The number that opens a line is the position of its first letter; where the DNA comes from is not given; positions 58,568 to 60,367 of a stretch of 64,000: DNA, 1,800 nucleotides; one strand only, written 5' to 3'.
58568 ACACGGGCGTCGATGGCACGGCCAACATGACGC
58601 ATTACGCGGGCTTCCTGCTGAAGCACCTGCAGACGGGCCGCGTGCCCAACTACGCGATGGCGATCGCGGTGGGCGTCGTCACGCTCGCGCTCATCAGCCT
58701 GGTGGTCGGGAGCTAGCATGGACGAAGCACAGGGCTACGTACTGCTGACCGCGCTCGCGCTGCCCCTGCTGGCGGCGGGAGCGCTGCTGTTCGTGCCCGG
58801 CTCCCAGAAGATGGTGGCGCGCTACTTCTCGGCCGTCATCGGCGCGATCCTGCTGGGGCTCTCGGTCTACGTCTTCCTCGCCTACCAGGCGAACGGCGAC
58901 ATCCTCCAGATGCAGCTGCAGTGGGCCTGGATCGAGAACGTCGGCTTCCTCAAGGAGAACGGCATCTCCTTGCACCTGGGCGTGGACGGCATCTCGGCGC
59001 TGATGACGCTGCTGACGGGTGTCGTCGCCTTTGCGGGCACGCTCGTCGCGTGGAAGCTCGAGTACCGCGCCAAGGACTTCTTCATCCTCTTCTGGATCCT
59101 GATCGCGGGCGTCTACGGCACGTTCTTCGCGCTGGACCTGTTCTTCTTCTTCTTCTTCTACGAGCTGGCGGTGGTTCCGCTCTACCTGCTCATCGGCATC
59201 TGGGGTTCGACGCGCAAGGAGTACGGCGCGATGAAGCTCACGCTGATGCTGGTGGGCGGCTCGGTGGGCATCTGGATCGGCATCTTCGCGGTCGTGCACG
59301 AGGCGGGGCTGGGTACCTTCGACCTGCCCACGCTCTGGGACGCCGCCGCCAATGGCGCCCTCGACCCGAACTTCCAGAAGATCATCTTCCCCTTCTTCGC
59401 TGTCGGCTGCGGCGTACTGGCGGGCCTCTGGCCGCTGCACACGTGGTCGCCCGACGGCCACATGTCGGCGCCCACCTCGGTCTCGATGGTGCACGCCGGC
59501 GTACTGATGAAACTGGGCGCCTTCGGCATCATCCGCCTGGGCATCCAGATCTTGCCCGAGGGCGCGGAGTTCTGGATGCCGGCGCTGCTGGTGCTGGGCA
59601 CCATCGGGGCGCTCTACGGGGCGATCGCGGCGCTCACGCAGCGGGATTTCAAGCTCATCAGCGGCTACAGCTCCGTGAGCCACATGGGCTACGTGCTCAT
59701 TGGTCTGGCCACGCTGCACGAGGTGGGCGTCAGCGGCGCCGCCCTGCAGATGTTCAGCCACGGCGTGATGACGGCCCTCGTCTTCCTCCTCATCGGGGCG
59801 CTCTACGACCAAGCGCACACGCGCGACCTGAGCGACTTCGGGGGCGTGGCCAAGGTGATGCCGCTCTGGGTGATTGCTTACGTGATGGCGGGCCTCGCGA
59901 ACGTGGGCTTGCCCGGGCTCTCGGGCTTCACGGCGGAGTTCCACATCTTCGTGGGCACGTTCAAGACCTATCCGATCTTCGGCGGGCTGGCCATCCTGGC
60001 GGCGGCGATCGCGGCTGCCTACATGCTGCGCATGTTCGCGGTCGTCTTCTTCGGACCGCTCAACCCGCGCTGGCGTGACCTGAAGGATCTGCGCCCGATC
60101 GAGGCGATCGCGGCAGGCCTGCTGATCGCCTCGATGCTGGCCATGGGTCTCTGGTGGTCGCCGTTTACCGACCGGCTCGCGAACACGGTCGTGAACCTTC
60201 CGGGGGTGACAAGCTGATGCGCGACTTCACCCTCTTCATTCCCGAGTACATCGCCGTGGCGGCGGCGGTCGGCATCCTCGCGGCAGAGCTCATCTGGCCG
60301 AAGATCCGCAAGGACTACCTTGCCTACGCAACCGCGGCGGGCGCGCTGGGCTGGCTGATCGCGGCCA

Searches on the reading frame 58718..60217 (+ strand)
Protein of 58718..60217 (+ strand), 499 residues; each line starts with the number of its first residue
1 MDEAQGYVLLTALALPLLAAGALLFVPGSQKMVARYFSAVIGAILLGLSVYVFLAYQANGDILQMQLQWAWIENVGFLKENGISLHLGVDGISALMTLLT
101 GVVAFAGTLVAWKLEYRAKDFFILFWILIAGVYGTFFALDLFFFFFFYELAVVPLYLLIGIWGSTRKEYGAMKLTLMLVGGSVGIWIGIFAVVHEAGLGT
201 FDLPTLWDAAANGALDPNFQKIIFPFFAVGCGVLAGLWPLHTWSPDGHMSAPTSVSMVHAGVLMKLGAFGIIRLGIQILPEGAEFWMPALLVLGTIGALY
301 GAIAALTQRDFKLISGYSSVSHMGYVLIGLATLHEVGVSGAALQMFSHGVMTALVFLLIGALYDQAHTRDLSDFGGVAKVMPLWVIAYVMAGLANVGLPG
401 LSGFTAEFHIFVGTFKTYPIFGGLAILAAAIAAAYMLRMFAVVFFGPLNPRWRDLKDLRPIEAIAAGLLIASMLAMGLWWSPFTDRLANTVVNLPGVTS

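Call 67: search_protein_families(library=pfam, proteins=[window:58718-60217:+], max_evalue=0.00001)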
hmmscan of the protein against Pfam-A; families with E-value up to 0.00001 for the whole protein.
window:58718-60217:+ (499 aa): 1 family
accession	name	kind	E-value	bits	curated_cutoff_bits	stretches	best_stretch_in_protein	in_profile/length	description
PF00361.26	Proton_antipo_M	-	9.5e-62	209.3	21.5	1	138-429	1-291/294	NADH:quinone oxidoreductase/Mrp antiporter, TM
